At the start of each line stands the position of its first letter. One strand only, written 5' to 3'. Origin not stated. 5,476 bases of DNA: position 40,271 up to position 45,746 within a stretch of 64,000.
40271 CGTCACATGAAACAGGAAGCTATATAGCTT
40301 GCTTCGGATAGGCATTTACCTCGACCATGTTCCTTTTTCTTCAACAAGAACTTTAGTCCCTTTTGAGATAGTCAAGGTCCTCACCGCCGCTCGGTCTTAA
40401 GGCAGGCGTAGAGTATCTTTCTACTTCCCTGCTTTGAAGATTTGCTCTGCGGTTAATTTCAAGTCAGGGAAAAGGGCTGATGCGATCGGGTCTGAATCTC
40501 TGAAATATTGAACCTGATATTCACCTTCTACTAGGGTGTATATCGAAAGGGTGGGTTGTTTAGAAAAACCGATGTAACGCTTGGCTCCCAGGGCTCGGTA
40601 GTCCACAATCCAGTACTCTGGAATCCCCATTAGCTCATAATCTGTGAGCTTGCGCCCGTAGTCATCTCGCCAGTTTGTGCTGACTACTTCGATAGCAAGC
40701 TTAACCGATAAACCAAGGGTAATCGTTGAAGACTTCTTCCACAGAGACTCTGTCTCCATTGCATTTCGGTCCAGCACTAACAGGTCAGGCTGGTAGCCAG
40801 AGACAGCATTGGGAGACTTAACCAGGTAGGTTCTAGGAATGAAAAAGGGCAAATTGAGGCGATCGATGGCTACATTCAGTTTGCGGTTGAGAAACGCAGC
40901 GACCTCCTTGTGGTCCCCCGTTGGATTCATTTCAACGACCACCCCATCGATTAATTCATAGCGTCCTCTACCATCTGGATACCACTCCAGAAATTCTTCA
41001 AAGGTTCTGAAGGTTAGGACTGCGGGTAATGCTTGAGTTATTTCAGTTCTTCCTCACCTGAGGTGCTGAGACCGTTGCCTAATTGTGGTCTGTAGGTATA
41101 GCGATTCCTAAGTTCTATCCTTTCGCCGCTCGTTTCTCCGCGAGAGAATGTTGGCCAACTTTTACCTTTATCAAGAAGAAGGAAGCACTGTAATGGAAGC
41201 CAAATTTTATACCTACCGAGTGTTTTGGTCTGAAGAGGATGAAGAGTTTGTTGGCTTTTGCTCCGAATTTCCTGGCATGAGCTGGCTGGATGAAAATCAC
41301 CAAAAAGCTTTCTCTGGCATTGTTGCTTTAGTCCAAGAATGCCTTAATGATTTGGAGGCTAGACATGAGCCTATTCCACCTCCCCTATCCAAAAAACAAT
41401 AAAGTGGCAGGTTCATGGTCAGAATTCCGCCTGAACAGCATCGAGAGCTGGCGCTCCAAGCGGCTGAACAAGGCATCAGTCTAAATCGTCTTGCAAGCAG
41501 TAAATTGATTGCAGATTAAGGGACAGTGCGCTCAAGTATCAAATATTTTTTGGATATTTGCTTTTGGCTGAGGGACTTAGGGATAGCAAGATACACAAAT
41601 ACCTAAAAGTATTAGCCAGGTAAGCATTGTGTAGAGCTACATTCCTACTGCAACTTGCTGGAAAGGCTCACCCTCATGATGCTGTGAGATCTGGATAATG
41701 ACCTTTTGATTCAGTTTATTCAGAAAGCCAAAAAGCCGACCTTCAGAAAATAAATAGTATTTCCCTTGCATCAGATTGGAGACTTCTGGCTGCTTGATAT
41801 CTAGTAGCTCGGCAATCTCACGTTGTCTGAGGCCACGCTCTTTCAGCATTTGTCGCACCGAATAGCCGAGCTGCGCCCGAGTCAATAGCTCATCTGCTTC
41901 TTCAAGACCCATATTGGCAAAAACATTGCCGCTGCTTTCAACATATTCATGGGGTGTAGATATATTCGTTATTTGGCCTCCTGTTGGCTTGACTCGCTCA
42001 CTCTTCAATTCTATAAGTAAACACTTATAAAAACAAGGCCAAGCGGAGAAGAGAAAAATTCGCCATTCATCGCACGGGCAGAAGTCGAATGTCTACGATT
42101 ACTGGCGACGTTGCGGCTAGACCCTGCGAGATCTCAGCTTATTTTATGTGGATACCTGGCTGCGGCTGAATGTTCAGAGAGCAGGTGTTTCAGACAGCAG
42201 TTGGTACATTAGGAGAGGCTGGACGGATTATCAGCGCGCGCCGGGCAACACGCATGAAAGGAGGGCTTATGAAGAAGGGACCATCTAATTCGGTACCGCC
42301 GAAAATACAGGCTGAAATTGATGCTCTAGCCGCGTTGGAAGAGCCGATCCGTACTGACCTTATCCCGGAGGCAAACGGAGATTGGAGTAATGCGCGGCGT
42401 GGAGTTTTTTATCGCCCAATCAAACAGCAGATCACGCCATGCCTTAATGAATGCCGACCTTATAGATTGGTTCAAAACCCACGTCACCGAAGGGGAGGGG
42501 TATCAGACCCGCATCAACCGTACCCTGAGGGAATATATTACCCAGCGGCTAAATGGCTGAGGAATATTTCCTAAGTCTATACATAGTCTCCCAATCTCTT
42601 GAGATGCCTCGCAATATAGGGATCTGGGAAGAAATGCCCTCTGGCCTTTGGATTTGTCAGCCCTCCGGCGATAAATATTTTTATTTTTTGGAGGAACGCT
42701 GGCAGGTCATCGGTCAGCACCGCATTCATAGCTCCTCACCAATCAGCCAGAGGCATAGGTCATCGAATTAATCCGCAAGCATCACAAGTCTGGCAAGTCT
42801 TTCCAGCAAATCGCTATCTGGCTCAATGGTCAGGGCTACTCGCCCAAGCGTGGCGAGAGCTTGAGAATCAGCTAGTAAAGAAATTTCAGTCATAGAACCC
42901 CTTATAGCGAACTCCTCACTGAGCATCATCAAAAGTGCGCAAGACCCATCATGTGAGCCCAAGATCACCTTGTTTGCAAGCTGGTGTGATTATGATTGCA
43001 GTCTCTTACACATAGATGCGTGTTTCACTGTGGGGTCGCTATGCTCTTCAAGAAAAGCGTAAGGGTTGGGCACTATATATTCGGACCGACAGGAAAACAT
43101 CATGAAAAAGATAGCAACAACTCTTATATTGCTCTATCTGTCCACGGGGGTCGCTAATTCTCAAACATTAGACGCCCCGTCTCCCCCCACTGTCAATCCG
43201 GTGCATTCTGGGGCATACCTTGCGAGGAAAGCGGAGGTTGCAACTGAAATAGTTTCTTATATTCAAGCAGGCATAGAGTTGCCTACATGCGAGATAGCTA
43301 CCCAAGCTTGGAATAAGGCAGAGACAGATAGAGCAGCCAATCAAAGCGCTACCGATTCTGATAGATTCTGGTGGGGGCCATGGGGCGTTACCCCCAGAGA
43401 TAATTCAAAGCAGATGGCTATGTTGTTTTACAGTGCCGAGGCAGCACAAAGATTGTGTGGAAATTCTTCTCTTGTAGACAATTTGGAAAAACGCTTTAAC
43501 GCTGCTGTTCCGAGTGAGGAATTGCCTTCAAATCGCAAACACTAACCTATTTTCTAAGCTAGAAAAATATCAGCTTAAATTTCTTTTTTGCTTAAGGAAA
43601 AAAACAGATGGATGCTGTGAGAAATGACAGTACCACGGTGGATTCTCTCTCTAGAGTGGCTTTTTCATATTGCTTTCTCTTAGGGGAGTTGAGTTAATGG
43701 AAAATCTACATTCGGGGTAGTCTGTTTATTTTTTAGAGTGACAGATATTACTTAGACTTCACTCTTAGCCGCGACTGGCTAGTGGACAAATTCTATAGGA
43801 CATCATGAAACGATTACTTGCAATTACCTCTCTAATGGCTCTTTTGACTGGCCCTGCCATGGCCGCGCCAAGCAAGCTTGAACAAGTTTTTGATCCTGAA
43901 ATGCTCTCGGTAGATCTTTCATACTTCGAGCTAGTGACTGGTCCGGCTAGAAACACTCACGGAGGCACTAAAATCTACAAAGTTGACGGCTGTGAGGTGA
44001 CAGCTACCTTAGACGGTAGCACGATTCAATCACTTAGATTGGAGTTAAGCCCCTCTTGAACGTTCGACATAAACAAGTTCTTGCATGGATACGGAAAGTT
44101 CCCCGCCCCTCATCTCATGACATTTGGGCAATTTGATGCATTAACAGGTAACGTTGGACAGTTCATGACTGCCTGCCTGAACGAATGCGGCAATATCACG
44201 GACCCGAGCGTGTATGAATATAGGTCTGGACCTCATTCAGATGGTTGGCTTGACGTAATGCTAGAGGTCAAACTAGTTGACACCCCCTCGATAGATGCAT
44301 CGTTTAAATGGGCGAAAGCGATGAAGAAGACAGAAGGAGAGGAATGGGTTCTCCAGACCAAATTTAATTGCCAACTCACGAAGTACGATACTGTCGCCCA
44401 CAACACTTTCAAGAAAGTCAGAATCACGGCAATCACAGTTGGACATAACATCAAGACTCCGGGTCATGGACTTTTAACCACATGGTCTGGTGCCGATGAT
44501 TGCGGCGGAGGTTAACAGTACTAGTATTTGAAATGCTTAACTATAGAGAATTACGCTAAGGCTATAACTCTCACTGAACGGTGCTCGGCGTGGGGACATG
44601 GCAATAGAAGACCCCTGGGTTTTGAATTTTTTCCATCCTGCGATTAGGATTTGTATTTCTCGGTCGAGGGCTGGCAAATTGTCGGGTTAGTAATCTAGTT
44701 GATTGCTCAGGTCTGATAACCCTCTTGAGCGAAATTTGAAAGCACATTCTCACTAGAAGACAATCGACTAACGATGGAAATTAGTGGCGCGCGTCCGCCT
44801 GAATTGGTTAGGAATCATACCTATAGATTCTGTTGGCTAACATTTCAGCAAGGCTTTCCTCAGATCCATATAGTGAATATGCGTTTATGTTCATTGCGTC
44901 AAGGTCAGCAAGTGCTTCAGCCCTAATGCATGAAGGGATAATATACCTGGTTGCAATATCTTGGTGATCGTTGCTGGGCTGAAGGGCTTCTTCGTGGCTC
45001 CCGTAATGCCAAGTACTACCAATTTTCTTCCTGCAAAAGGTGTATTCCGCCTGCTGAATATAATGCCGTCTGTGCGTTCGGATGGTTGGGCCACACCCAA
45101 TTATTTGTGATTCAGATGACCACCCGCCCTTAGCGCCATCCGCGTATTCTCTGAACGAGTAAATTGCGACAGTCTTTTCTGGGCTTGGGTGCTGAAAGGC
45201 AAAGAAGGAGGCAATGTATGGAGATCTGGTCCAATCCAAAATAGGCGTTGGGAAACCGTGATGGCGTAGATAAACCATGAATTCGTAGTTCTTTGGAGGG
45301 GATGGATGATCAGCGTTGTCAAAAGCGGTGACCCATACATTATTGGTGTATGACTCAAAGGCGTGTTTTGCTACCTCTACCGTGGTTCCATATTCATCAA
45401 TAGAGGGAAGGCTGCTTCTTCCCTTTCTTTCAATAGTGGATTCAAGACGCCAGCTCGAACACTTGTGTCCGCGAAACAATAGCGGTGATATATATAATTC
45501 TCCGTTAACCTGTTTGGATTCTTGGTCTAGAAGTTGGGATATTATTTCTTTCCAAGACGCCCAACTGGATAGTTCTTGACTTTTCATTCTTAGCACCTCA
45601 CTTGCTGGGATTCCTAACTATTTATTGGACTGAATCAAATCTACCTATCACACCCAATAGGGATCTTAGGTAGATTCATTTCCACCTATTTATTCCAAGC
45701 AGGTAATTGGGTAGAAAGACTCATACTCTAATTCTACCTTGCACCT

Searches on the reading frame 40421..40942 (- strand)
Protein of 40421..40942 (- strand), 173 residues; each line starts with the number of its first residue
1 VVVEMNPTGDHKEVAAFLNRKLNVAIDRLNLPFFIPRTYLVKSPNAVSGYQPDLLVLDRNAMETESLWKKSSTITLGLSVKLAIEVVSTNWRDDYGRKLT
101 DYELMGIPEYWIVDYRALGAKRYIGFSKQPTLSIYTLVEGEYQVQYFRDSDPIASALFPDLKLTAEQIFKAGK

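Call 55: search_protein_families(library=pfam, proteins=[window:40421-40942:-], max_evalue=0.00001)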
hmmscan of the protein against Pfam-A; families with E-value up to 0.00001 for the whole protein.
window:40421-40942:- (173 aa): 1 family
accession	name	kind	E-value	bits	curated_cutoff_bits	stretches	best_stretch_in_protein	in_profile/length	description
PF05685.18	Uma2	-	2.4e-25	89.4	27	1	2-165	22-171/172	Putative restriction endonuclease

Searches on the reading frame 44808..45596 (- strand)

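Call 55: search_protein_families(library=pfam, proteins=[window:44808-45596:-], max_evalue=0.00001)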
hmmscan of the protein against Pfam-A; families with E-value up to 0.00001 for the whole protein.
window:44808-45596:- (262 aa): 1 family
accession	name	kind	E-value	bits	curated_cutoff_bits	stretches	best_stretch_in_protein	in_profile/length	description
PF08867.16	FRG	-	2.2e-19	70.6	25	1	38-140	2-92/94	FRG domain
